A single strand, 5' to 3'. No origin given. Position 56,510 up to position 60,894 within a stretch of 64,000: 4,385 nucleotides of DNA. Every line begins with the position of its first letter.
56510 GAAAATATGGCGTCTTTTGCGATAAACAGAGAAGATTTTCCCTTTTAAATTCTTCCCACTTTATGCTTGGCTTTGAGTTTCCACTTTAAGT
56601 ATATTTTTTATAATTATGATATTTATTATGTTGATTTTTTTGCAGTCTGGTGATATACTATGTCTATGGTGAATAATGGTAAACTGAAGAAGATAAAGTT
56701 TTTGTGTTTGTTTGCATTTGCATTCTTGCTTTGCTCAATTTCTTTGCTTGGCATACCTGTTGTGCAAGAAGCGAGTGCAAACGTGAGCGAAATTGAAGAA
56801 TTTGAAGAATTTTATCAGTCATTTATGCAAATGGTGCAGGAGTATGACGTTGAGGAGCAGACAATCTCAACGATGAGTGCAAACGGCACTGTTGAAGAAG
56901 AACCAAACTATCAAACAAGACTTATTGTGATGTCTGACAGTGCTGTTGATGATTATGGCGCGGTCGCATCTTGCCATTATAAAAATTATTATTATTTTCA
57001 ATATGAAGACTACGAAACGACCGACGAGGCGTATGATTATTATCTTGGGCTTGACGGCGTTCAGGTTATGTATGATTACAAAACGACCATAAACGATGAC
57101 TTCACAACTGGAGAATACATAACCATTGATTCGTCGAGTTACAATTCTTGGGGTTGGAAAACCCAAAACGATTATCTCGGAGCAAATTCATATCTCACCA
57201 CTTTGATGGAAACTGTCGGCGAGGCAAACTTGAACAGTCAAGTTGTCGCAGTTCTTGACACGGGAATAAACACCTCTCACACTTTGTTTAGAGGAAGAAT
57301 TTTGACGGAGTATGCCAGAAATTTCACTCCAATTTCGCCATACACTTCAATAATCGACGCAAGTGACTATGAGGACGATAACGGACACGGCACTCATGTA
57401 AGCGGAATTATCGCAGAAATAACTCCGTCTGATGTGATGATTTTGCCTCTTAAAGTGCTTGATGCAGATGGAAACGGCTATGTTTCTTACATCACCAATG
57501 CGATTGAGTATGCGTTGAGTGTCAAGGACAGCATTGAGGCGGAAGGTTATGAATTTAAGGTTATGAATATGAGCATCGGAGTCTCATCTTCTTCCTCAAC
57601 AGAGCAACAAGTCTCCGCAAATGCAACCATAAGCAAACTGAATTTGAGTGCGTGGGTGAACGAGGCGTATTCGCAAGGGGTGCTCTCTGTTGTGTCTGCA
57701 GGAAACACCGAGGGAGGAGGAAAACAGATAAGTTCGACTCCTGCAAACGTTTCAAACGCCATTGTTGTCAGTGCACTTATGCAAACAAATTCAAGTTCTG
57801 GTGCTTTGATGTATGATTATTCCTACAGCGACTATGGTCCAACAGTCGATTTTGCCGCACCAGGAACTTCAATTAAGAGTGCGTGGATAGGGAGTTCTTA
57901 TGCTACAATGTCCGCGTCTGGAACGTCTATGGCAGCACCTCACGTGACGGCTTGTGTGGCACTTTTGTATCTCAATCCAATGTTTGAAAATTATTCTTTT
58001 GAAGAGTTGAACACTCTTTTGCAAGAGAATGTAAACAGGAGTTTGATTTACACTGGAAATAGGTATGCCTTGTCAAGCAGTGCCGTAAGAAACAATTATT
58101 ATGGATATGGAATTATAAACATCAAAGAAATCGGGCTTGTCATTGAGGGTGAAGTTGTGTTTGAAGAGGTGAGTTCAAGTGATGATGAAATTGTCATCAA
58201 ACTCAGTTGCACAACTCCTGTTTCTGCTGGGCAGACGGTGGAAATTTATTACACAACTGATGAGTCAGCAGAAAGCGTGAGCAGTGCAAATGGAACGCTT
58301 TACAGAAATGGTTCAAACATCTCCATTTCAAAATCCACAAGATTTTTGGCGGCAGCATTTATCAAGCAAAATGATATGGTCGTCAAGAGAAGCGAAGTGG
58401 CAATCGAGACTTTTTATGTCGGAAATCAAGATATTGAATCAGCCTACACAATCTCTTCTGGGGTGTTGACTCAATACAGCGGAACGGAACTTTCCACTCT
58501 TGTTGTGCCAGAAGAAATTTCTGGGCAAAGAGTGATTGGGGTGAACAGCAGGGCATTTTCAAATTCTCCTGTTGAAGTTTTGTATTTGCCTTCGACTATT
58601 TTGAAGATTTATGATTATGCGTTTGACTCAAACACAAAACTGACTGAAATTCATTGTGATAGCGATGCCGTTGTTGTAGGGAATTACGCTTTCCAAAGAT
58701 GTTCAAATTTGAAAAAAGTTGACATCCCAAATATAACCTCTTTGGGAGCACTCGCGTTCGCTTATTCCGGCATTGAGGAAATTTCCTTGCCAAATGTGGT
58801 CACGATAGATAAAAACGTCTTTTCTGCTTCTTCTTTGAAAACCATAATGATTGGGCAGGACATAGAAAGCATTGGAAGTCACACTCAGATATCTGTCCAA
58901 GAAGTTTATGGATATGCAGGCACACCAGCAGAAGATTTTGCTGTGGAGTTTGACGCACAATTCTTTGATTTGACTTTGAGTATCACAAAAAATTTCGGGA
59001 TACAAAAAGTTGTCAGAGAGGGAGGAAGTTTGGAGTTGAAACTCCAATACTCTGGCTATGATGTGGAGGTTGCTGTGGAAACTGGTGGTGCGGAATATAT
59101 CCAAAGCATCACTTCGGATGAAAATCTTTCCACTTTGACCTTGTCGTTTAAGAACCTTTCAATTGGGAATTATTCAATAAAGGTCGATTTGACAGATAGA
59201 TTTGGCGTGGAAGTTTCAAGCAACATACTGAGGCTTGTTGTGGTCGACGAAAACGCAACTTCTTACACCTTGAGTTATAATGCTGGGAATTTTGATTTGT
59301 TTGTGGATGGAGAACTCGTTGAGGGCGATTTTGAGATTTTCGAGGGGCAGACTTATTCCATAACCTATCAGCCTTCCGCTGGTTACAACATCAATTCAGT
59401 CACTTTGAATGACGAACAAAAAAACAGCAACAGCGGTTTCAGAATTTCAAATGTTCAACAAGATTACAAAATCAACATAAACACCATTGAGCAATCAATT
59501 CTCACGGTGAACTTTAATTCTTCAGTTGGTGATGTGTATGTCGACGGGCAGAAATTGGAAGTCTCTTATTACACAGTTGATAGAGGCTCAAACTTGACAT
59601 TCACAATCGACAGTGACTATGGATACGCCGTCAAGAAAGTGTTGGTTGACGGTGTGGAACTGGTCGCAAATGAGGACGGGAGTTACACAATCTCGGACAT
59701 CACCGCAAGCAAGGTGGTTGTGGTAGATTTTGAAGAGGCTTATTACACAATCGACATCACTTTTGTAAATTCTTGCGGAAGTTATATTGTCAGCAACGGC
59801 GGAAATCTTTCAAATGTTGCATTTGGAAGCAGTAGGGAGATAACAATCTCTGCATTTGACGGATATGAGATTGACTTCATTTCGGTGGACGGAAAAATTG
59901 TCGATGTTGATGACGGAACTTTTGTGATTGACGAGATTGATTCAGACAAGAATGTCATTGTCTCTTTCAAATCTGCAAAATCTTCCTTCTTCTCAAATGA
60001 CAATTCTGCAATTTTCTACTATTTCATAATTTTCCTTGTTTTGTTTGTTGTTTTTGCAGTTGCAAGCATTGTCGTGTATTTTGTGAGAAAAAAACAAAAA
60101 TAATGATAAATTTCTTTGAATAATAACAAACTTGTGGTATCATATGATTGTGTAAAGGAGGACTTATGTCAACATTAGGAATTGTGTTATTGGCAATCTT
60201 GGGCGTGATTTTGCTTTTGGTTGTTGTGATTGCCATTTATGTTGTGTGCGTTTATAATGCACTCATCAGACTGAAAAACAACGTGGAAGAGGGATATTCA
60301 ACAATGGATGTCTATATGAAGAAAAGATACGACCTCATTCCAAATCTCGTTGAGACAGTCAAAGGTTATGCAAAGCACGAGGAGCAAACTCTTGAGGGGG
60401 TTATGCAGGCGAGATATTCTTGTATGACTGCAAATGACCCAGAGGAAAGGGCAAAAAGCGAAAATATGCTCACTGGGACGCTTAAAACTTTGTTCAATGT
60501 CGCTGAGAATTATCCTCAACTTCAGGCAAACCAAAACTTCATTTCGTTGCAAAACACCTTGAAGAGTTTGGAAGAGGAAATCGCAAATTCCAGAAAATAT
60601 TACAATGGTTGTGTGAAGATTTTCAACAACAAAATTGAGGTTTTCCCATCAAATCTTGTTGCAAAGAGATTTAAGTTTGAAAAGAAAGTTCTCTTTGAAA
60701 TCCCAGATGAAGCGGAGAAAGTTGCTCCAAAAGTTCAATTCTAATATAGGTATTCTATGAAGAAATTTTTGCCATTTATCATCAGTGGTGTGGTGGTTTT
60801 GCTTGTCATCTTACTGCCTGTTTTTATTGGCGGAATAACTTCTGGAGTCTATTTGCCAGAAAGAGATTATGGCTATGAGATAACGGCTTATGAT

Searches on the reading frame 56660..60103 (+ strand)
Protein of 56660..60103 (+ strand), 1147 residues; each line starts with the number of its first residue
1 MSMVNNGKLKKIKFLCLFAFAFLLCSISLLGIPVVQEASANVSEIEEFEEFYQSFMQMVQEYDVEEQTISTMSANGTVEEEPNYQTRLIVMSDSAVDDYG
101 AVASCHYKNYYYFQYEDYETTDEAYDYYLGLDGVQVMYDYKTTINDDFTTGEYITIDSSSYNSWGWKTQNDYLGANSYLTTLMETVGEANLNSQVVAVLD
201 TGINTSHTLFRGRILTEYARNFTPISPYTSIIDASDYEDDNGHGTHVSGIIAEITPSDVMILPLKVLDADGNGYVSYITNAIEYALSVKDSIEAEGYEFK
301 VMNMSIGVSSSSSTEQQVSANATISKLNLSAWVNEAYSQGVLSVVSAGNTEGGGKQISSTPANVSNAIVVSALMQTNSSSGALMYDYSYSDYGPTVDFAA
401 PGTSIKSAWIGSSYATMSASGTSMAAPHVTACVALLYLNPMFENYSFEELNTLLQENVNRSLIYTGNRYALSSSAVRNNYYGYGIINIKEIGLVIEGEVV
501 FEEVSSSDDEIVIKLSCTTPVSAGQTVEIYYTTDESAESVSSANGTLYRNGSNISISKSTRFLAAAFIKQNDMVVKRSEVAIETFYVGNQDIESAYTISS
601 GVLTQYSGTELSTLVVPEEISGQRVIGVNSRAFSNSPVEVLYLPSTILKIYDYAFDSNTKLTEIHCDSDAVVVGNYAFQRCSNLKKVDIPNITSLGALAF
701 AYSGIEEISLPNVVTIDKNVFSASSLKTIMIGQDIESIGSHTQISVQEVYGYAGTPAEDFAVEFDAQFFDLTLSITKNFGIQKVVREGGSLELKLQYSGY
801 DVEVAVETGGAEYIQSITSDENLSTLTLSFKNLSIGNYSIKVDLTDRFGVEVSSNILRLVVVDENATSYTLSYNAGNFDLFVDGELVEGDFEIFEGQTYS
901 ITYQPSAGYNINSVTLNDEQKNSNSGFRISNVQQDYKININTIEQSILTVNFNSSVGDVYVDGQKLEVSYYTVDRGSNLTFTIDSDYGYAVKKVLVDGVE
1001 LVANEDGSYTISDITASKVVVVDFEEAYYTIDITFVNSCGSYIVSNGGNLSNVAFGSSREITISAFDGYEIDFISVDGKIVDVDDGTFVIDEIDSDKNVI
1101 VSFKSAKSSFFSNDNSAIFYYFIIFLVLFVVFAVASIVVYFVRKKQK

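Call 77: search_protein_families(library=pfam, max_evalue=0.00001, proteins=[window:56660-60103:+])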
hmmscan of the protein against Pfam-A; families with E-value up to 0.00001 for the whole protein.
window:56660-60103:+ (1147 aa): 2 families
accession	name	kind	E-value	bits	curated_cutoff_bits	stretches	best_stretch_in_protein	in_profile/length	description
PF00082.27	Peptidase_S8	-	5.8e-36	124.7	21.8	1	194-484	4-288/288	Subtilase family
PF13306.12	LRR_5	-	4.5e-21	75.5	27.7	1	629-741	4-118/127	BspA type Leucine rich repeat region (6 copies)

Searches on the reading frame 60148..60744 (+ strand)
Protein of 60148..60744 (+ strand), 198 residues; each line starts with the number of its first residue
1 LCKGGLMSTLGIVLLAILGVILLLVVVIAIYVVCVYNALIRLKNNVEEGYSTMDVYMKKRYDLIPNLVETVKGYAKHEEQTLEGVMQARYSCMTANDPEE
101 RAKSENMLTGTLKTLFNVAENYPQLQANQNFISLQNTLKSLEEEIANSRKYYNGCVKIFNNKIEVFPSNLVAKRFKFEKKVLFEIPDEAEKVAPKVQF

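Call 75: search_protein_families(library=pfam, max_evalue=0.00001, proteins=[window:60148-60744:+])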
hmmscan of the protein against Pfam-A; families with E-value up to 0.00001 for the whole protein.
window:60148-60744:+ (198 aa): 1 family
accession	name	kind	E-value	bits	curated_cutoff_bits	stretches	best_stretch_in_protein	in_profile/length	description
PF04011.17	LemA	-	5.3e-56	189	26.2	1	51-198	3-149/149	LemA family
